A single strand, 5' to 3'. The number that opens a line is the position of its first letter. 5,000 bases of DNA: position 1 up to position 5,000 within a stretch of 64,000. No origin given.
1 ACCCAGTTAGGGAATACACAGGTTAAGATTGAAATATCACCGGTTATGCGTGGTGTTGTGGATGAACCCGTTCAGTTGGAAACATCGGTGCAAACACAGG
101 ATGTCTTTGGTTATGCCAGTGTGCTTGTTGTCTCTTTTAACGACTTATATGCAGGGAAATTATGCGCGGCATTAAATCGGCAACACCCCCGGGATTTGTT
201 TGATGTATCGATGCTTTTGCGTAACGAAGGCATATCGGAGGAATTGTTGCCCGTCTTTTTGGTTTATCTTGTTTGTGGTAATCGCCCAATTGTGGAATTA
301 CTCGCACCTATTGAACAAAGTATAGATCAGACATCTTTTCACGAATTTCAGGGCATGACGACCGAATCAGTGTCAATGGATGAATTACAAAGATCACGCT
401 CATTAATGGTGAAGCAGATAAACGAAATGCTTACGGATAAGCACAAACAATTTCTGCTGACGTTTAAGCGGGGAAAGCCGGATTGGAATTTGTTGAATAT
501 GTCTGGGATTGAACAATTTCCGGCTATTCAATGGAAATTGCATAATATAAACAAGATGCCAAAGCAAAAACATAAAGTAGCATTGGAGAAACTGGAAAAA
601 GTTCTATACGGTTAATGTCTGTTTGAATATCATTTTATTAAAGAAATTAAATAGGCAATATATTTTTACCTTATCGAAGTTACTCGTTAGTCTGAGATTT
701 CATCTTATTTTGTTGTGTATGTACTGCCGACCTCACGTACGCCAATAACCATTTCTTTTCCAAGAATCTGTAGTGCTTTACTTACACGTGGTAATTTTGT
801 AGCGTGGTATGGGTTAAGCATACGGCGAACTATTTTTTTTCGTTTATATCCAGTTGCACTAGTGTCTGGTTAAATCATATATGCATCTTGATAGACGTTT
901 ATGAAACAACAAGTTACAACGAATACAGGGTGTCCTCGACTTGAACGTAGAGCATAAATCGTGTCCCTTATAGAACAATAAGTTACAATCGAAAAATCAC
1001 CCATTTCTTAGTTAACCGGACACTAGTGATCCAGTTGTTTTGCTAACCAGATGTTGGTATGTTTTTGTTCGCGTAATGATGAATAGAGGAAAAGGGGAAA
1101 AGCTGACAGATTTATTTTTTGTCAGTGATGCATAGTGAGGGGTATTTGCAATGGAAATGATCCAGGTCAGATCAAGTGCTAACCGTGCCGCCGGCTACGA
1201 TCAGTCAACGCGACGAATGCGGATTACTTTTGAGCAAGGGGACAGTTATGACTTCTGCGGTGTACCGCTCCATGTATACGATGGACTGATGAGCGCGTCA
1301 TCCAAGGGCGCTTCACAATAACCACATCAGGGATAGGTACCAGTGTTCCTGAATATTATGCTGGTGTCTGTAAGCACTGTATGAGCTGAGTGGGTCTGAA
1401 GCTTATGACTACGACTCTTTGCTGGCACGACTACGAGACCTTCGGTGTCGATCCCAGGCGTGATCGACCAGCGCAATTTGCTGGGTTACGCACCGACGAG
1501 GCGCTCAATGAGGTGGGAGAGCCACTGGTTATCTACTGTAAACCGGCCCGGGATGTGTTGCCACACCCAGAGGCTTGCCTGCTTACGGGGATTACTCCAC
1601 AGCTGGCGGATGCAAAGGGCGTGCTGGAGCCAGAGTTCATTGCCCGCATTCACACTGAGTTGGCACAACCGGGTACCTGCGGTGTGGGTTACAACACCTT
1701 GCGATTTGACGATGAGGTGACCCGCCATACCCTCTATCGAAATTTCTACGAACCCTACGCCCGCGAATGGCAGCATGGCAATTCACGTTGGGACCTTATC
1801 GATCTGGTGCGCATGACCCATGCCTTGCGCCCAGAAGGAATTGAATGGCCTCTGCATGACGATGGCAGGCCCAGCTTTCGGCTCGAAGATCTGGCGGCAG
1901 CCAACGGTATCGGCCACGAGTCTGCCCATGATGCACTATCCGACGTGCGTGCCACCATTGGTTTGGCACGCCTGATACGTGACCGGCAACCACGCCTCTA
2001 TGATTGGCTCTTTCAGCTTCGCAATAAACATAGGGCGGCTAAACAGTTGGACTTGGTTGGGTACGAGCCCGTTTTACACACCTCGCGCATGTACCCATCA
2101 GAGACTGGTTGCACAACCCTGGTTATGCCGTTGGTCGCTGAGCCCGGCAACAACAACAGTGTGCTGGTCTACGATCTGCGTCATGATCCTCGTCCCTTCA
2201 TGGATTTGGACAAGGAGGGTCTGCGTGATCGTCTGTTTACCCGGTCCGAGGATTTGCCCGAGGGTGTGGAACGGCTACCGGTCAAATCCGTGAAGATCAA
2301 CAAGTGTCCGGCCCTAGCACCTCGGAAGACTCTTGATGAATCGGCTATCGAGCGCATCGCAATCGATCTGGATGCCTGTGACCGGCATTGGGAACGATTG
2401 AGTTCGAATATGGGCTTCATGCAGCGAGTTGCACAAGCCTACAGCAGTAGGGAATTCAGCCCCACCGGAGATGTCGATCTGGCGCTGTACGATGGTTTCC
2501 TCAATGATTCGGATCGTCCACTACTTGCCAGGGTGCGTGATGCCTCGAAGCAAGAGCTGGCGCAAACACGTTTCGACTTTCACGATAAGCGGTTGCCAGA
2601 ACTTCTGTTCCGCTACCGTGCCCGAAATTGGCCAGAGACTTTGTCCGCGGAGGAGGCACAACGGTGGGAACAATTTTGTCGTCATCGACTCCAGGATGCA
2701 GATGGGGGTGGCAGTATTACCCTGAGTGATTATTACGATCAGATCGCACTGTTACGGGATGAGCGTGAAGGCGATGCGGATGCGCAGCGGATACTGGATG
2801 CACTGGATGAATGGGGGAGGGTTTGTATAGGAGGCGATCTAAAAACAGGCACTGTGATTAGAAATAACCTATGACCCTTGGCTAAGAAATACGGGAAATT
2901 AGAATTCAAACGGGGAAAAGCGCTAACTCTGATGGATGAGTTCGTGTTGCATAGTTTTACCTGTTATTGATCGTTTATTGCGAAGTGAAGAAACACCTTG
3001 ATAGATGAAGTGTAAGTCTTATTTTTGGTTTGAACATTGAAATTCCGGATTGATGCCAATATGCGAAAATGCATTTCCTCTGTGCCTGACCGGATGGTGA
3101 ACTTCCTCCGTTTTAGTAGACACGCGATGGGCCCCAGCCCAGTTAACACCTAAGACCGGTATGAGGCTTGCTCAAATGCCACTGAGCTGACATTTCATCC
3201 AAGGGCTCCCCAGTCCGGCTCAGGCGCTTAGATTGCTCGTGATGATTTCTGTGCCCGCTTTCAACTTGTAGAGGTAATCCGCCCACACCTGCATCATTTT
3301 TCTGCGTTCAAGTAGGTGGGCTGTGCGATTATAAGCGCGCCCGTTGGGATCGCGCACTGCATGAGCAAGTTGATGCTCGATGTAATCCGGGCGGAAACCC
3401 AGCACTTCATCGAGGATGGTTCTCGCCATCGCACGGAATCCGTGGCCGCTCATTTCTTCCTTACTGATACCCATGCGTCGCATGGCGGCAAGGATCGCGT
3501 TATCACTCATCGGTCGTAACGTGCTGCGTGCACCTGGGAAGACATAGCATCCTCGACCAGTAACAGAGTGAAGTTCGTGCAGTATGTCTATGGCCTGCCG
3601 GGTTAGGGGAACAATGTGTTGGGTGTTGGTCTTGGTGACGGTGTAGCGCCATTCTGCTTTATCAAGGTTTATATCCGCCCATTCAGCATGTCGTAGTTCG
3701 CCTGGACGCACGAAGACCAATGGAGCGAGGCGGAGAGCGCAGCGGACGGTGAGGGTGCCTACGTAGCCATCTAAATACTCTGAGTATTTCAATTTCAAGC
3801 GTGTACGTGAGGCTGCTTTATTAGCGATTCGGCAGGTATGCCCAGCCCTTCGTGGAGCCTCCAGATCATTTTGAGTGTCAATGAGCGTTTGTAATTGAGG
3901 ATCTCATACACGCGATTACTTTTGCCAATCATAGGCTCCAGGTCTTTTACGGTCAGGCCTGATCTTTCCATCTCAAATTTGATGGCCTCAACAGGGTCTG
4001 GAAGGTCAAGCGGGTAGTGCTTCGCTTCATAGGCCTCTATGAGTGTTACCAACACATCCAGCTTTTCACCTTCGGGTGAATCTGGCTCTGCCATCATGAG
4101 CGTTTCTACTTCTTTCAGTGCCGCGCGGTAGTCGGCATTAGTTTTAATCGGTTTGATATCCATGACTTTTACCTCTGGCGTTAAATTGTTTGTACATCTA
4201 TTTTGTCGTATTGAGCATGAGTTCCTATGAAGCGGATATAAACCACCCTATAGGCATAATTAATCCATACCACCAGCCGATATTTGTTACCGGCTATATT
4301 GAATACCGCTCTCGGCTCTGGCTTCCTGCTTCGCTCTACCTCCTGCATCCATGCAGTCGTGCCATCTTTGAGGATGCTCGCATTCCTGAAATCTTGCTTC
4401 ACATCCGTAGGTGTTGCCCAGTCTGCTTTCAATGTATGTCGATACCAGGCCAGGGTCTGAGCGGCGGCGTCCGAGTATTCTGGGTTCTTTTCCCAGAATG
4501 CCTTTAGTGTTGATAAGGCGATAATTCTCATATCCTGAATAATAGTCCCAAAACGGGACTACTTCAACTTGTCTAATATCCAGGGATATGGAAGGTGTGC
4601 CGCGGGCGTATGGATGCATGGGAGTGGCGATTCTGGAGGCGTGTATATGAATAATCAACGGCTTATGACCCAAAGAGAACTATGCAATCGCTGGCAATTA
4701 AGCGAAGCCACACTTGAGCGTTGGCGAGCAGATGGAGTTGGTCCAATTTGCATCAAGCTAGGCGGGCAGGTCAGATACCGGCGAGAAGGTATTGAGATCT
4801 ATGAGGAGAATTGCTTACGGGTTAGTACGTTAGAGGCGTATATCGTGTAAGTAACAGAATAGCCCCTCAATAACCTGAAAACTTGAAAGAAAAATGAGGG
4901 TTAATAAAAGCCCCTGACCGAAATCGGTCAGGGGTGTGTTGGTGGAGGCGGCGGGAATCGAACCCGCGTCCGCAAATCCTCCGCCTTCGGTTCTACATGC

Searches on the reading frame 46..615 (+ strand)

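Call 58: search_protein_families(library=pfam, proteins=[window:46-615:+], max_evalue=0.001)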
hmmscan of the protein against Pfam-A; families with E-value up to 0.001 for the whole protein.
window:46-615:+ (189 aa): 1 family
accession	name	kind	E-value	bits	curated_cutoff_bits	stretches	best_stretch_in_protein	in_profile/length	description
PF08843.17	AbiEii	-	7e-17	62.6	22.5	1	2-165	109-236/238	Nucleotidyl transferase AbiEii toxin, Type IV TA system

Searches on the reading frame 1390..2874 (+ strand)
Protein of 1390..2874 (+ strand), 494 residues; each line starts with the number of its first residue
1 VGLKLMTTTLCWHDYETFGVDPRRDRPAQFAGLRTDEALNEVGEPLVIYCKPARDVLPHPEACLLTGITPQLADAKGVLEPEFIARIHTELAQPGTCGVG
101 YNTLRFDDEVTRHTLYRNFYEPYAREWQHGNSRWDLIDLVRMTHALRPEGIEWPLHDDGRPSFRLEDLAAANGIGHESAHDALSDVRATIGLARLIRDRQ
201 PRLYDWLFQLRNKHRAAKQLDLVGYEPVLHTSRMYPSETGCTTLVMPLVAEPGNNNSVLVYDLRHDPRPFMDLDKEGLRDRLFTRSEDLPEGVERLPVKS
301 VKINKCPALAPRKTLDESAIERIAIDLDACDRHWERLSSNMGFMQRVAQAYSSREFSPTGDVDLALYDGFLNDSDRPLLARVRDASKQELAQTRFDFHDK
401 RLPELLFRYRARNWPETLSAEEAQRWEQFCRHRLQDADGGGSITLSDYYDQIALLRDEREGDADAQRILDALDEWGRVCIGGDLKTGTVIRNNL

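Call 58: search_protein_families(library=pfam, proteins=[window:1390-2874:+], max_evalue=0.001)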
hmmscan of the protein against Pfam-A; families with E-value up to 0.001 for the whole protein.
window:1390-2874:+ (494 aa): 2 families
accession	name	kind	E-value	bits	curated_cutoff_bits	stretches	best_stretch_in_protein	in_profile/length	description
PF08411.15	Exonuc_X-T_C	-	6.4e-96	321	27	1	211-477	1-268/269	Exonuclease C-terminal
PF00929.31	RNase_T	-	2.3e-26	93.8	24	1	12-191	2-162/164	Exonuclease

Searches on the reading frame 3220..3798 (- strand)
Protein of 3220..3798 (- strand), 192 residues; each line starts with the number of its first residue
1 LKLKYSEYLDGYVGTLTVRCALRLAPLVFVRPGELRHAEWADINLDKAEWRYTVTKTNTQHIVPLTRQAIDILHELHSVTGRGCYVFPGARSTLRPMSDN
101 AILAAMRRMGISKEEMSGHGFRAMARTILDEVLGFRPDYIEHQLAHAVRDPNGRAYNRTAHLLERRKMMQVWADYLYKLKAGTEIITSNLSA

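Call 8: search_protein_families(library=pfam, proteins=[window:3220-3798:-], max_evalue=0.01)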
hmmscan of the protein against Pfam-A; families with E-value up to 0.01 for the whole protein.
window:3220-3798:- (192 aa): 1 family
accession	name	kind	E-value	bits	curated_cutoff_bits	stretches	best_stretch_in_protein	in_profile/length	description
PF00589.27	Phage_integrase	-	1.6e-14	54.5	27.1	1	17-147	23-157/172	Phage integrase family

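Call 9: search_protein_families(library=ncbifam, proteins=[window:3220-3798:-], max_evalue=0.01)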
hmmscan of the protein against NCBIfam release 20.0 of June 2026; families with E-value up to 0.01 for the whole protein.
window:3220-3798:- (192 aa): 1 family
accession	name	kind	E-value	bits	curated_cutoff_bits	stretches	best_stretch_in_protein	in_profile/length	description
NF007246.0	PRK09692.1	domain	2.3e-32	112.2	434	1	16-186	233-403/413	integrase domain-containing protein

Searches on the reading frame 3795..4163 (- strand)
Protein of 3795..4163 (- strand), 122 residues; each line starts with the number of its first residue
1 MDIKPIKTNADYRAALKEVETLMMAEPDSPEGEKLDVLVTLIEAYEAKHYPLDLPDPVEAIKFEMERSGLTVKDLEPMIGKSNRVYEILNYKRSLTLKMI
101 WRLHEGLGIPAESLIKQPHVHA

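Call 8: search_protein_families(library=pfam, proteins=[window:3795-4163:-], max_evalue=0.01)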
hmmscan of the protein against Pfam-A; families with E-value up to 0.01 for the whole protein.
window:3795-4163:- (122 aa): 1 family
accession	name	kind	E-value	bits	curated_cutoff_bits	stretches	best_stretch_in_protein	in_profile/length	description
PF01381.28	HTH_3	-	0.00086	19.7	23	1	62-112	2-53/55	Helix-turn-helix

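Call 9: search_protein_families(library=ncbifam, proteins=[window:3795-4163:-], max_evalue=0.01)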
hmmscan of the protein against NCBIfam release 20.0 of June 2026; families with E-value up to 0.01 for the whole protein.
window:3795-4163:- (122 aa): 0 families

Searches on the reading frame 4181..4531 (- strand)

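Call 8: search_protein_families(library=pfam, proteins=[window:4181-4531:-], max_evalue=0.01)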
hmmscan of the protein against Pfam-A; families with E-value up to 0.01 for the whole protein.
window:4181-4531:- (116 aa): 1 family
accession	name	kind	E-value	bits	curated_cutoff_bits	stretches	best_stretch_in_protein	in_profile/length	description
PF09907.15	HigB_toxin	-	9.8e-26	90.3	27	1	25-111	4-74/74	HigB_toxin, RelE-like toxic component of a toxin-antitoxin system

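Call 9: search_protein_families(library=ncbifam, proteins=[window:4181-4531:-], max_evalue=0.01)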
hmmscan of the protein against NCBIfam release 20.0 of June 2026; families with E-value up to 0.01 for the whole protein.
window:4181-4531:- (116 aa): 0 families

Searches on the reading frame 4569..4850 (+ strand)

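Call 8: search_protein_families(library=pfam, proteins=[window:4569-4850:+], max_evalue=0.01)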
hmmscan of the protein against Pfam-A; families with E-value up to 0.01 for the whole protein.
window:4569-4850:+ (93 aa): 1 family
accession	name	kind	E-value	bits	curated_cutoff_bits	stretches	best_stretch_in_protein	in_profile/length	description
PF12728.13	HTH_17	-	3.3e-07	30.9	27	1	32-80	1-48/51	Helix-turn-helix domain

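Call 9: search_protein_families(library=ncbifam, proteins=[window:4569-4850:+], max_evalue=0.01)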
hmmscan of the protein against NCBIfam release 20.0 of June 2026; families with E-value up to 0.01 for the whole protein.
window:4569-4850:+ (93 aa): 2 families
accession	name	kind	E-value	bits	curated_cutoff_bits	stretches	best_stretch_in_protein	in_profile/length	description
NF033499.1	Xis_Gifsy_1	exception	0.0033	17.5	60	1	27-70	1-52/92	excisionase Xis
NF033787.1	HTH_BldC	subfamily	0.0034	17.2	77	1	31-75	1-45/49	BldC family transcriptional regulator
